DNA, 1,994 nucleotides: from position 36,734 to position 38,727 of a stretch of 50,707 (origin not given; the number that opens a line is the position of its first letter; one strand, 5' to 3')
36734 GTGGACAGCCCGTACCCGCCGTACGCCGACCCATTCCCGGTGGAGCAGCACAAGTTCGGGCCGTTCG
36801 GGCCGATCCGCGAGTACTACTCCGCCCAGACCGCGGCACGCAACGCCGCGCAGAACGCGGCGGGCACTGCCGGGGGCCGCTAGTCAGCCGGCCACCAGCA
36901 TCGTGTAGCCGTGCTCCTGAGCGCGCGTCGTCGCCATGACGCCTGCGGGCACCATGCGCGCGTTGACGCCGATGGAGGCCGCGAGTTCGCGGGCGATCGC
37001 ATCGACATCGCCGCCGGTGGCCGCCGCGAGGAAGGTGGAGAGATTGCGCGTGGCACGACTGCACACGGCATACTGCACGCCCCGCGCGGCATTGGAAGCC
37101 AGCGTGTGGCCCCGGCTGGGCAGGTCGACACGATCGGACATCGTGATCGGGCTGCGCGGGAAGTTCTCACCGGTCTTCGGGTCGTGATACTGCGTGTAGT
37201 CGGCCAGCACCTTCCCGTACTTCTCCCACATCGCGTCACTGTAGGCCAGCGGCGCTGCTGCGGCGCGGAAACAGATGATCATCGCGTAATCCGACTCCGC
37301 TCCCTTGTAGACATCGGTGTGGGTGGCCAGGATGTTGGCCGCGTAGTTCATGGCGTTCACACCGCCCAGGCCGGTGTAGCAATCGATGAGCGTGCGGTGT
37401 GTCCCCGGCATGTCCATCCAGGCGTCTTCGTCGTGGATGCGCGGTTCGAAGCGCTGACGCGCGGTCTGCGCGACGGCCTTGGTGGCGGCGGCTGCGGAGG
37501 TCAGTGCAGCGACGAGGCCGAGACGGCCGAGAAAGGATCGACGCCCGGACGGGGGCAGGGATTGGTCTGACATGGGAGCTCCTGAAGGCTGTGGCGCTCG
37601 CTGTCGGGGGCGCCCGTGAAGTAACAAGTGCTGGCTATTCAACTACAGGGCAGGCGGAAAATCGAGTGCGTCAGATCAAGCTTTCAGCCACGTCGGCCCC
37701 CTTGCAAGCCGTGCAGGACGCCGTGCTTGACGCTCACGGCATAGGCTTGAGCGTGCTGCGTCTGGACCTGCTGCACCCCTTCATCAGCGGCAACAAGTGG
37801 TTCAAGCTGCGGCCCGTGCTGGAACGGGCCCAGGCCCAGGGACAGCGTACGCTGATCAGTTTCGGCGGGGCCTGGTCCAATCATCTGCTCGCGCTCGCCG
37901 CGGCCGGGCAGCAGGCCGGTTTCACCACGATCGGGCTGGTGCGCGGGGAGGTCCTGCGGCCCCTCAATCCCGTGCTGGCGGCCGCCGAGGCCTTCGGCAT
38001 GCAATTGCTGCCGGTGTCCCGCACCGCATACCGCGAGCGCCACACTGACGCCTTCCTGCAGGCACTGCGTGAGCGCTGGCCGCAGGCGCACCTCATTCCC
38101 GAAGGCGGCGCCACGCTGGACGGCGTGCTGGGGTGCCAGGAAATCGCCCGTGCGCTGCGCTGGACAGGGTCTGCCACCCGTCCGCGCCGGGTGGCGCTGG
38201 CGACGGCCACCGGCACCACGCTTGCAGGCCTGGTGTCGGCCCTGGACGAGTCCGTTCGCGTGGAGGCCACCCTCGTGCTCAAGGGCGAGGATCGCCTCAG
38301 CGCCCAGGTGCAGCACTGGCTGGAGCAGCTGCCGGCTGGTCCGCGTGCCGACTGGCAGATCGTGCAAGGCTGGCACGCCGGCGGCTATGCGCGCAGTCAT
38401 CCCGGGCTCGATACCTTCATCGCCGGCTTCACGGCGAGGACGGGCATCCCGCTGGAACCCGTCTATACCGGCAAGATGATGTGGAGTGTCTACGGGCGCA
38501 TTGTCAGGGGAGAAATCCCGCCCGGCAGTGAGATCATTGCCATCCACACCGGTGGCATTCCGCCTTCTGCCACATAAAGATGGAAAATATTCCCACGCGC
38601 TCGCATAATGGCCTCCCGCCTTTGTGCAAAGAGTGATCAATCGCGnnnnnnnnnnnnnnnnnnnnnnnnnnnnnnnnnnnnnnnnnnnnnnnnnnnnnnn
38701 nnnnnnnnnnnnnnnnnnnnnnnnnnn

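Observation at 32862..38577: Candidate self-contained sulfur-compound:oxygen respiratory module next to tRNA-Val/Asp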

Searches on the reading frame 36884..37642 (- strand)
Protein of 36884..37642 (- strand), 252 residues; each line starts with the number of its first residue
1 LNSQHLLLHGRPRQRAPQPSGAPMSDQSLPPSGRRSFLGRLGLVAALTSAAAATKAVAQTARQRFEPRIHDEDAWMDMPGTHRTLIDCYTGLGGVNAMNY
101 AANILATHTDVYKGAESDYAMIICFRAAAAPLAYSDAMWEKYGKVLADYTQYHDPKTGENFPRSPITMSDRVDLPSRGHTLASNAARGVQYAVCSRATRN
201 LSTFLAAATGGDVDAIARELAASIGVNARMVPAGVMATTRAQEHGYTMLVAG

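Call 3: search_protein_families(library=pfam, proteins=[window:36884-37642:-], max_evalue=0.01)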
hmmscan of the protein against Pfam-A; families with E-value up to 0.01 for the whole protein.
window:36884-37642:- (252 aa): 0 families

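Call 4: search_protein_families(library=ncbifam, proteins=[window:36884-37642:-], max_evalue=0.01)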
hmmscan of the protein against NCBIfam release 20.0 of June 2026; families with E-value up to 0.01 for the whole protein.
window:36884-37642:- (252 aa): 1 family
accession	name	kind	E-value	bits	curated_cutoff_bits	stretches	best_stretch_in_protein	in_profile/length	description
TIGR02811.1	formate_TAT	hypoth_equivalog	2.8e-05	24.3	48.45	1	24-67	1-43/66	formate dehydrogenase region TAT target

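Call 21: find_homologous_proteins(query=window:36884-37573:-, max_evalue=0.001)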
Query window:36884-37573:- (229 aa): 222 proteins with E <= 0.001 among 4524 candidates; the best 120 are listed.
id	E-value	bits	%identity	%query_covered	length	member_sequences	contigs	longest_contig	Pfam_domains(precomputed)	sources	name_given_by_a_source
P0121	2.9e-143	493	98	100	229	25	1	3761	-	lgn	-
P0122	3.6e-121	421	82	100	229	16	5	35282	-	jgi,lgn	jgi:hypothetical protein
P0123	2.1e-120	418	81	100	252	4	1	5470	-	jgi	-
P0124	4.9e-117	407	79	100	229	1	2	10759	-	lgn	-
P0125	1.4e-115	402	78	100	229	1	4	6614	-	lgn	-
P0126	2.2e-110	385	76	100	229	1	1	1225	-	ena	-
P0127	2.3e-109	382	75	100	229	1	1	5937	-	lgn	-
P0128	2.9e-96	339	98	67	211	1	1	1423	-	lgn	-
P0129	8.2e-87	308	63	100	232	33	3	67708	-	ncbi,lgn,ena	-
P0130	4.7e-75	270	78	68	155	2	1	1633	-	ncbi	-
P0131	2.5e-58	215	48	100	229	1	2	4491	-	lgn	-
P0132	3.5e-56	208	49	82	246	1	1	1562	-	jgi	jgi:hypothetical protein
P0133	6.1e-56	208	48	100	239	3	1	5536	-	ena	-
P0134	9.7e-55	204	46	96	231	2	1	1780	-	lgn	-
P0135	1.5e-54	203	47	100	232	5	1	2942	-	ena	-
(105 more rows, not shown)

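Call 24: search_protein_families(library=pfam, alignment_id=A2, max_evalue=1)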
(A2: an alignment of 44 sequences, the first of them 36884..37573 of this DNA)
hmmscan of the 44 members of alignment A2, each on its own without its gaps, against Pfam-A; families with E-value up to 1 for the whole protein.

A. member 1, window:36884-37573:- (229 aa): 0 families

B. families by the number of members that match (of 44 scanned): 18 families
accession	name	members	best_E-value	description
PF23102.1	Zf-C2H2_ZNF451_2nd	3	0.024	Second Zinc fingers C2H2 type, ZNF451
PF02635.20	DsrE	3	0.026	DsrE/DsrF-like family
PF10518.14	TAT_signal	3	0.035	TAT (twin-arginine translocation) pathway signal sequence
PF17754.6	TetR_C_14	2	0.00055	MftR C-terminal domain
PF00702.32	Hydrolase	2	0.011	haloacid dehalogenase-like hydrolase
PF20991.3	CBP66_1st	2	0.023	Nuclear cap binding complex subunit CBP66 N-terminal domain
PF05757.16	PsbQ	1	0.021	Oxygen evolving enhancer protein 3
PF09858.14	DUF2085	1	0.023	Predicted membrane protein (DUF2085)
PF00107.32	ADH_zinc_N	1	0.031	Zinc-binding dehydrogenase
PF25471.1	TM_PetC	1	0.033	Iron-sulfur subunit PetC transmembrane anchor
PF12710.13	HAD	1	0.04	haloacid dehalogenase-like hydrolase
PF15958.10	DUF4761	1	0.052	Domain of unknown function (DUF4761)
PF08450.18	SGL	1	0.088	SMP-30/Gluconolactonase/LRE-like region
PF04748.18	Polysacc_deac_2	1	0.12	Divergent polysaccharide deacetylase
PF03949.21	Malic_M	1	0.19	Malic enzyme, NAD binding domain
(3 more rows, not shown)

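Call 30: predict_structure(alignment_id=A2)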
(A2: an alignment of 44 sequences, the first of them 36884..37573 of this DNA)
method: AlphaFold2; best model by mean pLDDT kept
length: 229 residues; sequences in the alignment: 44
mean_pLDDT: 88.3   pTM: 0.80
mean pLDDT of the five models: 88.3, 88.2, 87.6, 87.5, 87.4
residues with pLDDT >= 90: 186; 70-90: 6; 50-70: 5; < 50: 32
segments of 3 or more residues with pLDDT < 50: 1-32
pLDDT, mean of each block of 10 residues (from residue 1): 41 44 47 63 92 97 98 98 98 98 98 96 94 93 96 98 98 98 97 98 97 96 97
secondary structure, 60 per line:
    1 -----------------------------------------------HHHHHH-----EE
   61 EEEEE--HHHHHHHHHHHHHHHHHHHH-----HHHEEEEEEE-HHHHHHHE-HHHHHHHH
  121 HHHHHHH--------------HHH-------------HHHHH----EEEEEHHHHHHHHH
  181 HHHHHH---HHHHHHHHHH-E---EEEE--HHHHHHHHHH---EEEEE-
elements in order: H48-53 E59-65 H68-87 E96-102 H104-110 H113-127 H158-162 E167-171 H172-186 H190-199 E205-208 H211-220 E224-228

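Call 32: search_solved_structures(query=A2, max_evalue=10, show_alignments=2)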
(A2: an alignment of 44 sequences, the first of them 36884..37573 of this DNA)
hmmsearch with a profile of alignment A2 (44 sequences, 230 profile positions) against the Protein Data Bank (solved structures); distinct sequences matched with E-value up to 10: 7.
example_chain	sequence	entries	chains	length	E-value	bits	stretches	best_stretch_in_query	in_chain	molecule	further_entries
1b49_A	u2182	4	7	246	0.064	16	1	81-121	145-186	PROTEIN (DEOXYCYTIDYLATE HYDROXYMETHYLASE) | Deoxycytidylate 5-hydroxymethyltransferase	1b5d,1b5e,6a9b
6a9a_A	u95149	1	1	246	0.08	15.7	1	81-121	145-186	Deoxycytidylate 5-hydroxymethyltransferase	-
6l18_A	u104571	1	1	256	0.2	14.4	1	81-121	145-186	Deoxycytidylate 5-hydroxymethyltransferase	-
4odt_H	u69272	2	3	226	0.49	13.1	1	90-120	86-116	S1-15 Fab (IgG2b) heavy chain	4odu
4z8f_H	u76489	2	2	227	0.5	13.1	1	90-120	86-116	S1-15 Fab (IgG2b) heavy chain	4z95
2wef_A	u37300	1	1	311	1.7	11.3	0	176-222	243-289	3'(2'), 5'-BISPHOSPHATE NUCLEOTIDASE 1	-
1dgn_A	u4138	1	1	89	1.7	11.3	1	9-80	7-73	ICEBERG (PROTEASE INHIBITOR)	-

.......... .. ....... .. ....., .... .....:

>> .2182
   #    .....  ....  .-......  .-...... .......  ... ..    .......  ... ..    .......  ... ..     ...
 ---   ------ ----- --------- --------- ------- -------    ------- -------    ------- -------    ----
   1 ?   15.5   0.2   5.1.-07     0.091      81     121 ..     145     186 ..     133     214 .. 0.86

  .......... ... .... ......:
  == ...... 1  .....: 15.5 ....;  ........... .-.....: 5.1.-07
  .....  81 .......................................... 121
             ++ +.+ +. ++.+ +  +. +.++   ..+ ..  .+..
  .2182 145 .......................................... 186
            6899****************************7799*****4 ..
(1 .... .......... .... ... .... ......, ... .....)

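Call 33: fold_search(model_id=the predicted structure, library=pdb)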
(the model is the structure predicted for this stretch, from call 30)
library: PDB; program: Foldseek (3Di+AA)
matches with E <= 10: 961; with E <= 0.001: 0
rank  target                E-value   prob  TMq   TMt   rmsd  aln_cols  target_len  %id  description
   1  1l1s                  6.1e-03  1.00  0.38  0.74   5.1       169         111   11  Structure of Protein of Unknown Function MTH1491 from Methanobacterium thermoautotrophicum (released 2002-05-29)
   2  3pnx_A                8.3e-03  0.99  0.38  0.52   6.5       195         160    8  Crystal structure of a putative sulfurtransferase dsrE (Swol_2425) from Syntrophomonas wolfei str. Goettingen at 1.92  (released 2010-12-15)
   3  2pd2_A                1.3e-02  1.00  0.35  0.70   5.3       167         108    9  Crystal structure of (ST0148) conserved hypothetical from Sulfolobus Tokodaii Strain7 (released 2007-10-02)
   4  8uja_A                2.6e-02  0.99  0.34  0.64   5.4       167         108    8  T33-fn10 - Designed Tetrahedral Protein Cage Using Fragment-based Hydrogen Bond Networks (released 2024-03-06)
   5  3m6y_A                8.7e-02  0.06  0.14  0.13  13.8       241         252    8  Structure of 4-hydroxy-2-oxoglutarate aldolase from bacillus cereus at 1.45 a resolution. (released 2010-04-07)
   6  3n73_B                1.2e-01  0.06  0.15  0.14  13.6       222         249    9  Crystal structure of a putative 4-hydroxy-2-oxoglutarate aldolase from Bacillus cereus (released 2010-06-09)
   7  8jnd_K                1.3e-01  0.11  0.18  0.16  14.8       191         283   15  The cryo-EM structure of the nonameric RAD51 ring bound to the nucleosome with the linker DNA binding (released 2024-03-27)
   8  2dpg                  1.6e-01  0.10  0.15  0.09  13.8       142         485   11  COMPLEX OF INACTIVE MUTANT (H240->N) OF GLUCOSE 6-PHOSPHATE DEHYDROGENASE FROM LEUCONOSTOC MESENTEROIDES WITH NADP+ (released 1998-07-15)
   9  8iyj_TA               1.6e-01  0.06  0.13  0.09  14.6       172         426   13  Cryo-EM structure of the 48-nm repeat doublet microtubule from mouse sperm (released 2023-07-05)
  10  2nxi_G                1.8e-01  0.08  0.15  0.14  15.6       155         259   12  Structural and mechanistic changes along an engineered path from metallo to non-metallo KDO8P synthase. (released 2007-07-24)
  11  3m0z_A                1.8e-01  0.03  0.12  0.11  13.9       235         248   10  Crystal structure of putative aldolase from Klebsiella pneumoniae. (released 2010-03-31)
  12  1kqn_B                2.1e-01  0.06  0.15  0.15  12.9       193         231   10  Crystal structure of NMN/NaMN adenylyltransferase complexed with NAD (released 2003-01-07)
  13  3m6y_C                2.1e-01  0.04  0.14  0.13  13.6       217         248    9  Structure of 4-hydroxy-2-oxoglutarate aldolase from bacillus cereus at 1.45 a resolution. (released 2010-04-07)
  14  3wrw_B                2.3e-01  0.08  0.16  0.12  15.3       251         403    8  Crystal structure of the N-terminal domain of resistance protein (released 2014-08-13)
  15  1h93                  2.3e-01  0.08  0.17  0.11  14.4       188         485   10  ACTIVE MUTANT (S215->C) OF GLUCOSE 6-PHOSPHATE DEHYDROGENASE FROM LEUCONOSTOC MESENTEROIDES (released 2001-05-03)
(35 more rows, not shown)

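Call 81: search_protein_representatives(alignment_id=A2)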
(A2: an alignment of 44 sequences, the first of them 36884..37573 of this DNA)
Query: 44 sequences, 230 profile positions. Proteins with E-value up to 0.001 (for the whole library): 1564; up to 1e-10: 929; up to 1e-30: 208. The best 150 are listed.
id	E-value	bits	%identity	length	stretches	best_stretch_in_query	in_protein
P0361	9.7e-92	323.0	-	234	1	1-228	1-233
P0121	3.7e-89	314.6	-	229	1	1-229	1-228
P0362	4.8e-88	310.9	-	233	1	1-229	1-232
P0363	9.6e-87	306.6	-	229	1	6-229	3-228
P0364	9.9e-87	306.6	-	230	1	2-229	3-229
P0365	4.1e-84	298.0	-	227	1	8-226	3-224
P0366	3.0e-81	288.7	-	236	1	4-229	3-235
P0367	3.3e-81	288.5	-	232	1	7-229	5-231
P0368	2.3e-80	285.8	-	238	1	4-228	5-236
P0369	3.8e-79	281.8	-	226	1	1-229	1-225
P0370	9.0e-78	277.3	-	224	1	1-229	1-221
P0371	7.3e-76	271.0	-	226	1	3-229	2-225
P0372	3.8e-75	268.7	-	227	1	6-228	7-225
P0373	8.1e-75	267.6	-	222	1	1-229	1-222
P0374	4.9e-74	265.1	-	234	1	4-229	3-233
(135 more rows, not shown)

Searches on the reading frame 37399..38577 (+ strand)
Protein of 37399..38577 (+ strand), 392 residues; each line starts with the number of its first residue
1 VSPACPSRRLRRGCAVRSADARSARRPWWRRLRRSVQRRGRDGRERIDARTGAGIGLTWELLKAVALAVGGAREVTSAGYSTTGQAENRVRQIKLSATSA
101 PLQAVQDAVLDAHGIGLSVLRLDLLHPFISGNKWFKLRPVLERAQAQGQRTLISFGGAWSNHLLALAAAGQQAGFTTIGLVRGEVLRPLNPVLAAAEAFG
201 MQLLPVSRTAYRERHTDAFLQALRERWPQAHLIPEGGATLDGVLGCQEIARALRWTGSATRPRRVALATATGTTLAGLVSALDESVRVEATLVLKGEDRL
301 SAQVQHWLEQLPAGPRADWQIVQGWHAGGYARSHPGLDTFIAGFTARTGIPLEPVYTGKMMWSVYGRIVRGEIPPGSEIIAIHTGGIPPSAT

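Call 3: search_protein_families(library=pfam, proteins=[window:37399-38577:+], max_evalue=0.01)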
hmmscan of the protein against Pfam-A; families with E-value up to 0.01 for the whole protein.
window:37399-38577:+ (392 aa): 1 family
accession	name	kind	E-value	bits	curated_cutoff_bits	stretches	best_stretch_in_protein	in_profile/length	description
PF00291.31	PALP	-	5.8e-13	49.3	35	1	118-385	24-295/295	Pyridoxal-phosphate dependent enzyme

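Call 4: search_protein_families(library=ncbifam, proteins=[window:37399-38577:+], max_evalue=0.01)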
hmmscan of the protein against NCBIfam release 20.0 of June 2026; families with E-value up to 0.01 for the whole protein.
window:37399-38577:+ (392 aa): 8 families
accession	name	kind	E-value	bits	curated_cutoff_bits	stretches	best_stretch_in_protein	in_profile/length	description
TIGR01275.1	ACC_deam_rel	subfamily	1.7e-23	83.5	289.4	1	94-388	2-312/321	pyridoxal phosphate-dependent enzymes, D-cysteine desulfhydrase family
NF052537.1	CoM_syn_XcbE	exception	5.5e-21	75.1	450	1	88-388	4-318/322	coenzyme M biosynthesis enzyme XcbE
NF052482.1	sulfolyase_CuyA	equivalog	1.7e-18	66.5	450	1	89-387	5-321/332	D-cysteate sulfo-lyase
NF010646.0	PRK14045.1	equivalog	4.3e-15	55.8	550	1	92-388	14-316/329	1-aminocyclopropane-1-carboxylate deaminase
NF003030.0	PRK03910.1-3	equivalog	8.7e-13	48.1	429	1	88-388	11-326/338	D-cysteine desulfhydrase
TIGR01274.1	ACC_deam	equivalog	3.9e-10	39.4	392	2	318-388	255-325/337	1-aminocyclopropane-1-carboxylate deaminase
NF003029.0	PRK03910.1-1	equivalog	5.5e-10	39.2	610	1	95-388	14-319/328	D-cysteine desulfhydrase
NF003032.0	PRK03910.1-5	equivalog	1.5e-08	34.2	469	1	92-388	12-321/330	D-cysteine desulfhydrase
